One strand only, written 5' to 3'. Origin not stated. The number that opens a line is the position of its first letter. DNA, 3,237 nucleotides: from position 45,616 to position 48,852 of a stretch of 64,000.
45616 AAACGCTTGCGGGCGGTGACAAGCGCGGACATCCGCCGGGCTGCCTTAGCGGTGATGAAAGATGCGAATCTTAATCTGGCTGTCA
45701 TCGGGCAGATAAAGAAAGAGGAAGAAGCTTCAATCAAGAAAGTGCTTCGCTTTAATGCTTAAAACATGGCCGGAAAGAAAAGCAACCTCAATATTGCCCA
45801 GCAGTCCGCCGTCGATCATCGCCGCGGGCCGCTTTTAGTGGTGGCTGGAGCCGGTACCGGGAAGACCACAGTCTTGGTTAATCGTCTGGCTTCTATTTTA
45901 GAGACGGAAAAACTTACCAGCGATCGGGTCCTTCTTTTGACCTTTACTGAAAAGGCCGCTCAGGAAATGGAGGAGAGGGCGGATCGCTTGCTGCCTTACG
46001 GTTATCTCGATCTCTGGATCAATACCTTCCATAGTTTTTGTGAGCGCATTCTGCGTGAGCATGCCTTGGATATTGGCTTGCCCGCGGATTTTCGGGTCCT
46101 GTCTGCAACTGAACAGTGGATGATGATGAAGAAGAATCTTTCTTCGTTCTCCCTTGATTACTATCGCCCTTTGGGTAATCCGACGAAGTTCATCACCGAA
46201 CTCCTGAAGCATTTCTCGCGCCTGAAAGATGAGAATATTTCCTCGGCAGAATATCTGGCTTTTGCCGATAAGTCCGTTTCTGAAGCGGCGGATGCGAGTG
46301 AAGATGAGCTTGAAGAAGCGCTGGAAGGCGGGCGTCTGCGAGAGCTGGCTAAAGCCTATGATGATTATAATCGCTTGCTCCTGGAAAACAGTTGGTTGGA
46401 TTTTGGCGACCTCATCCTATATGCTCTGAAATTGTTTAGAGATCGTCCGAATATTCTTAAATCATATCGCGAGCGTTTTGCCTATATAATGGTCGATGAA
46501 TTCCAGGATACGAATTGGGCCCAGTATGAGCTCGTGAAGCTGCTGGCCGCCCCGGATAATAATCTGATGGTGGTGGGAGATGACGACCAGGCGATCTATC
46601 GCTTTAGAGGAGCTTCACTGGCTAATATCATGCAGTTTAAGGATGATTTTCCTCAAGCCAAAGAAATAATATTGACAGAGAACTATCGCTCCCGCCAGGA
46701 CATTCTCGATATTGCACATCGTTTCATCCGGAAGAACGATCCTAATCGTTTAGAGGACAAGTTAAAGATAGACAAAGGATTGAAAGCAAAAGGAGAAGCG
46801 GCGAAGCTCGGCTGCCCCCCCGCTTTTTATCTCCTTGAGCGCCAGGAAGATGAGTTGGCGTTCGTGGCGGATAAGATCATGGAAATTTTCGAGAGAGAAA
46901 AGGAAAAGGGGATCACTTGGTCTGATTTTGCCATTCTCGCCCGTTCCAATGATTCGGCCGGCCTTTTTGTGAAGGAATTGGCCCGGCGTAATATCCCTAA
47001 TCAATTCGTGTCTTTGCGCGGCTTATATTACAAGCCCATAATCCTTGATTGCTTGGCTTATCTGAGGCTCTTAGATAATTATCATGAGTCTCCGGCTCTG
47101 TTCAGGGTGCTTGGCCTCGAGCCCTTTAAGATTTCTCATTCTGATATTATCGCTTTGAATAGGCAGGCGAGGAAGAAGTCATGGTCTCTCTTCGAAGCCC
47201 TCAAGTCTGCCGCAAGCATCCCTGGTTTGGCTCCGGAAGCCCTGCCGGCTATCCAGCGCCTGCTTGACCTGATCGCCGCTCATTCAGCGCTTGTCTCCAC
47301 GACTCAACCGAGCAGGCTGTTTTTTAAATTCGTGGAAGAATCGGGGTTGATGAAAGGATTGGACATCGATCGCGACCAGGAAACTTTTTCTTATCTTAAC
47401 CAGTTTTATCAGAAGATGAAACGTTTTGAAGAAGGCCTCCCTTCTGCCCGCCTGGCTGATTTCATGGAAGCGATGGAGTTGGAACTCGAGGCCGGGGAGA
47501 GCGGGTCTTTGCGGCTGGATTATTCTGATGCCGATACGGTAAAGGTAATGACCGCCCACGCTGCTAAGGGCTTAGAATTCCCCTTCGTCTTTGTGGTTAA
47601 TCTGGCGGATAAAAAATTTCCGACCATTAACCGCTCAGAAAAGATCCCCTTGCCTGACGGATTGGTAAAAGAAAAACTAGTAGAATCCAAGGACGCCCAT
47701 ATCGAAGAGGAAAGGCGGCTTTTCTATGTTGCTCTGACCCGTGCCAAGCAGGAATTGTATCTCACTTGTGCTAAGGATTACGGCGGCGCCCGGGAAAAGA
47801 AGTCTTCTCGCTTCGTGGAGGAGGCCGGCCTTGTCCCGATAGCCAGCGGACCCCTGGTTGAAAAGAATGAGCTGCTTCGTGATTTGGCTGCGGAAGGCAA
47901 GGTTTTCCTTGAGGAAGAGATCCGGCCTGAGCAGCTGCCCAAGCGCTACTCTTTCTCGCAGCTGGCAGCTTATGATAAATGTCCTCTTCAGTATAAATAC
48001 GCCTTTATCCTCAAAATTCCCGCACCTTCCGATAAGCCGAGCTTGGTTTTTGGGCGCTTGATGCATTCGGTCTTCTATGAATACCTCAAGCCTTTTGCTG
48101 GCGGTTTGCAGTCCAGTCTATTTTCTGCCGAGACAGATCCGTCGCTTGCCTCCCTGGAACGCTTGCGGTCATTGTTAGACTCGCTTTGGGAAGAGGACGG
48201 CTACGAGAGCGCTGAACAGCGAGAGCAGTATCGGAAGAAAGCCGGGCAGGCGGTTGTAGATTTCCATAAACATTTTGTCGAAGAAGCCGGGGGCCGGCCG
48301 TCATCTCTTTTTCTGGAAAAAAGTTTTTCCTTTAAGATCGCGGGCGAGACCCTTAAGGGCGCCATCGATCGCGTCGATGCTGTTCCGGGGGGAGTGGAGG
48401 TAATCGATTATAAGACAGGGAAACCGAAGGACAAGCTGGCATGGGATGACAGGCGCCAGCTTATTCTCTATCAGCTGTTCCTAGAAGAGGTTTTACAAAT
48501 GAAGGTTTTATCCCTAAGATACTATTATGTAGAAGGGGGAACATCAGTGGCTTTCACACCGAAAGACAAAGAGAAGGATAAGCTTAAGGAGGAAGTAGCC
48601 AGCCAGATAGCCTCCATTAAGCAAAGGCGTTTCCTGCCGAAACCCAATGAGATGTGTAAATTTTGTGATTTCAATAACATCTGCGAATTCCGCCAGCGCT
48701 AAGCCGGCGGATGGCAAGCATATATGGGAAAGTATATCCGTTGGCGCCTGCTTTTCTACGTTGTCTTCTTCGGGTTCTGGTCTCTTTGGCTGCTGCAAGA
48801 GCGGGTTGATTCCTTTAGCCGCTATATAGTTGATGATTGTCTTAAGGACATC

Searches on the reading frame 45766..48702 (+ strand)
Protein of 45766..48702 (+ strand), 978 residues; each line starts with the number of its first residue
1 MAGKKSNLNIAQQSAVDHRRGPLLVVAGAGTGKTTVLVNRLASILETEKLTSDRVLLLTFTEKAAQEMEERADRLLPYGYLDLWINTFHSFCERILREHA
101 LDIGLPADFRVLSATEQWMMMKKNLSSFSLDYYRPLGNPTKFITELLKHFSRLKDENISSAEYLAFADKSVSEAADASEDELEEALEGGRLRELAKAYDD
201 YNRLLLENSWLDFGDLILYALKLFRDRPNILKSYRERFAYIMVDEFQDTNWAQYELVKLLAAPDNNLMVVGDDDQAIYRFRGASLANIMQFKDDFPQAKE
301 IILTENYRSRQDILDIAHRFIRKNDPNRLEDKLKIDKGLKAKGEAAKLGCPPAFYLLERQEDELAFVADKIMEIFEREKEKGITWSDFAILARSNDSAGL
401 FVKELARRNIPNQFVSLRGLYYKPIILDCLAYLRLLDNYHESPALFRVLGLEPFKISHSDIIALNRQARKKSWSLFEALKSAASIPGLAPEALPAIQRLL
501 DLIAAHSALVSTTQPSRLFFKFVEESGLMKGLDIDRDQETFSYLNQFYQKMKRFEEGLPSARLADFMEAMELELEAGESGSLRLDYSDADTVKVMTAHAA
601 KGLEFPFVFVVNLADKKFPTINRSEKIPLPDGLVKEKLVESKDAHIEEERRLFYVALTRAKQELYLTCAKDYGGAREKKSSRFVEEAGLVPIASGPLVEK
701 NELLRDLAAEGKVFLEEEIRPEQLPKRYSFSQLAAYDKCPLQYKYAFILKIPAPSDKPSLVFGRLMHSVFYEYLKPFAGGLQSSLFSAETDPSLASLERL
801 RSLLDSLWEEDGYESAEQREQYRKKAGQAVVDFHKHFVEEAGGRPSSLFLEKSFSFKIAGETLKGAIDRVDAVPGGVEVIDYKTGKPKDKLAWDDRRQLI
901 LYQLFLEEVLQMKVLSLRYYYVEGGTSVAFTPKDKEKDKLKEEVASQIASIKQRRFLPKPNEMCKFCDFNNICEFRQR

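Call 15: search_protein_families(library=pfam, proteins=[window:45766-48702:+], max_evalue=0.001)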
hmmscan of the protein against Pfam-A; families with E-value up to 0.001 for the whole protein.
window:45766-48702:+ (978 aa): 8 families
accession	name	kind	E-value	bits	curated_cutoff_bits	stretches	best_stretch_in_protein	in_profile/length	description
PF00580.27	UvrD-helicase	-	1.3e-77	261.6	23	1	8-296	1-271/271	UvrD/REP helicase N-terminal domain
PF13361.12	UvrD_C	-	3.1e-50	172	25.6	2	537-670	234-349/350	UvrD-like helicase C-terminal domain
PF12705.13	PDDEXK_1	-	4.3e-36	125.5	22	1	728-974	2-247/247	PD-(D/E)XK nuclease superfamily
PF13245.12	AAA_19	-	2.6e-25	89.6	25.1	1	12-281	1-134/134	AAA domain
PF13538.12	UvrD_C_2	-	2.4e-11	43.7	27.4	1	642-667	27-52/52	UvrD-like helicase C-terminal domain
PF13604.12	AAA_30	-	2.6e-08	34.3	27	1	12-72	6-66/191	AAA domain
PF01443.25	Viral_helicase1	-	4.7e-06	27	21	0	643-666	202-226/228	Viral superfamily 1 RNA helicase core domain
PF01930.23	Cas_Cas4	-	2.2e-05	25.1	22.7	1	864-973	53-158/160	Domain of unknown function DUF83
